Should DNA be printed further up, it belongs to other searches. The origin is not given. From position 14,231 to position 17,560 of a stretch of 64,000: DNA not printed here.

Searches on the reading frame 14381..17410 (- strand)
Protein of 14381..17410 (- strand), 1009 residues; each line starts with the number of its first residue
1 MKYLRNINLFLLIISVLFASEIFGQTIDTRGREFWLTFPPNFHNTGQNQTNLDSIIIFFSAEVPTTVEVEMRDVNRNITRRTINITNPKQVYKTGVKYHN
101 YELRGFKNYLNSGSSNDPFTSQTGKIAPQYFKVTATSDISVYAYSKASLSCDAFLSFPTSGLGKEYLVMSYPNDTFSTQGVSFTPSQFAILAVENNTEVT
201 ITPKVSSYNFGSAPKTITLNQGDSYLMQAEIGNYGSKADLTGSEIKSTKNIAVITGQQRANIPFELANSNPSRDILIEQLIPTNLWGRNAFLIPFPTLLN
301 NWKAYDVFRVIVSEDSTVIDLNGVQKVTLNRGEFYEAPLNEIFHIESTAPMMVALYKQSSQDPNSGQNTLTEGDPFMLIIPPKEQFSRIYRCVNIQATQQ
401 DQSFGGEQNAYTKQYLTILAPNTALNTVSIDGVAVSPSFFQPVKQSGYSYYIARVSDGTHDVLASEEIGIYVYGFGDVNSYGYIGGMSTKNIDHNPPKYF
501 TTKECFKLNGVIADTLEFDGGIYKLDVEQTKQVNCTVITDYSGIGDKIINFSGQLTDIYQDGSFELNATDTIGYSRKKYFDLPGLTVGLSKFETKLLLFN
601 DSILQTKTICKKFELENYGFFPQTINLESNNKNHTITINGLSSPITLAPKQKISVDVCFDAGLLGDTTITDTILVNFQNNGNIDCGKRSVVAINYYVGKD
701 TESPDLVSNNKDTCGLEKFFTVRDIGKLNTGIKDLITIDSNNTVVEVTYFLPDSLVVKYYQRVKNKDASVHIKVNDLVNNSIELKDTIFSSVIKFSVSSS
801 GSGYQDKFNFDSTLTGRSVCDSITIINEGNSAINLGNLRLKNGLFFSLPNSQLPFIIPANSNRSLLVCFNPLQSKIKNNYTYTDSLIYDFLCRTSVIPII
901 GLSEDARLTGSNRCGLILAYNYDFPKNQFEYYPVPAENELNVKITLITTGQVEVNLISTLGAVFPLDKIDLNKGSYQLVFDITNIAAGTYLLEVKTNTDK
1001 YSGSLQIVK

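Call 45: search_protein_families(library=pfam, proteins=[window:14381-17410:-], max_evalue=0.001)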
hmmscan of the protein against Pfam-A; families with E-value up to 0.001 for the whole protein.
window:14381-17410:- (1009 aa): 2 families
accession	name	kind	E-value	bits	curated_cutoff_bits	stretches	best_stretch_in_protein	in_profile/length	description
PF17517.7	IgGFc_binding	-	1e-58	199.4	25.6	1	152-474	1-297/297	IgGFc binding protein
PF18962.6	Por_Secre_tail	-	1.2e-06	29.1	27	1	932-1002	2-70/75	Secretion system C-terminal sorting domain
